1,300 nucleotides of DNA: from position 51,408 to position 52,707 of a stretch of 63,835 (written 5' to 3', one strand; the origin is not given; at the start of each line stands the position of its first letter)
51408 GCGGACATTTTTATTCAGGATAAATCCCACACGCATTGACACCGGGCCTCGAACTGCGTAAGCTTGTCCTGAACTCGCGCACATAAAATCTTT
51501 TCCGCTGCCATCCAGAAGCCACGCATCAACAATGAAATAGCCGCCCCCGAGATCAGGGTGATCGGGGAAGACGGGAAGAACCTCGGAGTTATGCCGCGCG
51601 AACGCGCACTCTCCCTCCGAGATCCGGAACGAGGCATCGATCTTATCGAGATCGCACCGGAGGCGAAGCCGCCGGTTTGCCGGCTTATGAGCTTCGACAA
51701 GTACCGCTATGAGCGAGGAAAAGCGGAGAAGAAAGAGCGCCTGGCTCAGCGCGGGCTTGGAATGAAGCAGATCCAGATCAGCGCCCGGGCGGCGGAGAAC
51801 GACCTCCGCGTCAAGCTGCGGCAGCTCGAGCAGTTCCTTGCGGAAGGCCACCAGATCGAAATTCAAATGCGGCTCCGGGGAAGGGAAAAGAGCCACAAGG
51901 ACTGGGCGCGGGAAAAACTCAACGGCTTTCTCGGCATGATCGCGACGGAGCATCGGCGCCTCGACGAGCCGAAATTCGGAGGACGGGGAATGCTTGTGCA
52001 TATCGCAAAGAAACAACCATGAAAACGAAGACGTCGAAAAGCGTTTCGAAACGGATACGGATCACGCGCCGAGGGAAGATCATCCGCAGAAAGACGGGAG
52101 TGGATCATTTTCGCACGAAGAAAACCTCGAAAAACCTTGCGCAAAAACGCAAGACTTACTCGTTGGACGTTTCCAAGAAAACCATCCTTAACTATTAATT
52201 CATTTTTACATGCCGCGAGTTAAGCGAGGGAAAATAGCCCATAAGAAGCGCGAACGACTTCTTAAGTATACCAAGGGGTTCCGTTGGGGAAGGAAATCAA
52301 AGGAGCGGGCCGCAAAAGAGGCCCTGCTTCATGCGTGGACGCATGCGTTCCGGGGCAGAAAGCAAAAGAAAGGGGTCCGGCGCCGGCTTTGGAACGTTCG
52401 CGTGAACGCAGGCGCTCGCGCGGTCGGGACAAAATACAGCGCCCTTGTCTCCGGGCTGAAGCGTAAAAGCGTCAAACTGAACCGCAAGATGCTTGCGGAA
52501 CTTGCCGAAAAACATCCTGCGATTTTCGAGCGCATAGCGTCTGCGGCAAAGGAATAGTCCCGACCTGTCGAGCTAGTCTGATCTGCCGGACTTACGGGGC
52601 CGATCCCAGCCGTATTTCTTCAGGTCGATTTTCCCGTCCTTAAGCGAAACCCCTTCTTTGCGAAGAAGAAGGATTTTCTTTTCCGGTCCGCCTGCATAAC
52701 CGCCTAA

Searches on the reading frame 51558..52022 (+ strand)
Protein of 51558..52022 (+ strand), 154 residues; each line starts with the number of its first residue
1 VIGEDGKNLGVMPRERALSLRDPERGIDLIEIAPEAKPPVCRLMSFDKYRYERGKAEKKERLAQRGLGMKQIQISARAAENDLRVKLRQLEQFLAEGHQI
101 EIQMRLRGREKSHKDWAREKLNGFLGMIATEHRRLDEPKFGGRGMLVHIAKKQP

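Call 10: search_protein_families(library=pfam, proteins=[window:51558-52022:+], max_evalue=0.01)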
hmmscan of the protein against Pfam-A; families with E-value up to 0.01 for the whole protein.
window:51558-52022:+ (154 aa): 2 families
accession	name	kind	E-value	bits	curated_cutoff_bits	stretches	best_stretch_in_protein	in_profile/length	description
PF05198.21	IF3_N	-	3.2e-18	66.1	26.9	1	2-59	13-69/70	Translation initiation factor IF-3, N-terminal domain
PF00707.27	IF3_C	-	2.8e-16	59.7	34.8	1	69-152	3-86/86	Translation initiation factor IF-3, C-terminal domain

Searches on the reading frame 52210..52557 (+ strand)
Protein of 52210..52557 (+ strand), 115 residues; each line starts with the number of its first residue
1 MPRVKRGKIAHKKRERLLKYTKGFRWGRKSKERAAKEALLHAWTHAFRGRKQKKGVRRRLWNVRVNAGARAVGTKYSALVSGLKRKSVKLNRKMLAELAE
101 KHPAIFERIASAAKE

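Call 10: search_protein_families(library=pfam, proteins=[window:52210-52557:+], max_evalue=0.01)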
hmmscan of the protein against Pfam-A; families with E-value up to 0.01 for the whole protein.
window:52210-52557:+ (115 aa): 1 family
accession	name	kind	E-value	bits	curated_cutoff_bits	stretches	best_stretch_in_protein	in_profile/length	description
PF00453.23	Ribosomal_L20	-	8.8e-31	106.6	30.8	1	3-108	1-106/107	Ribosomal protein L20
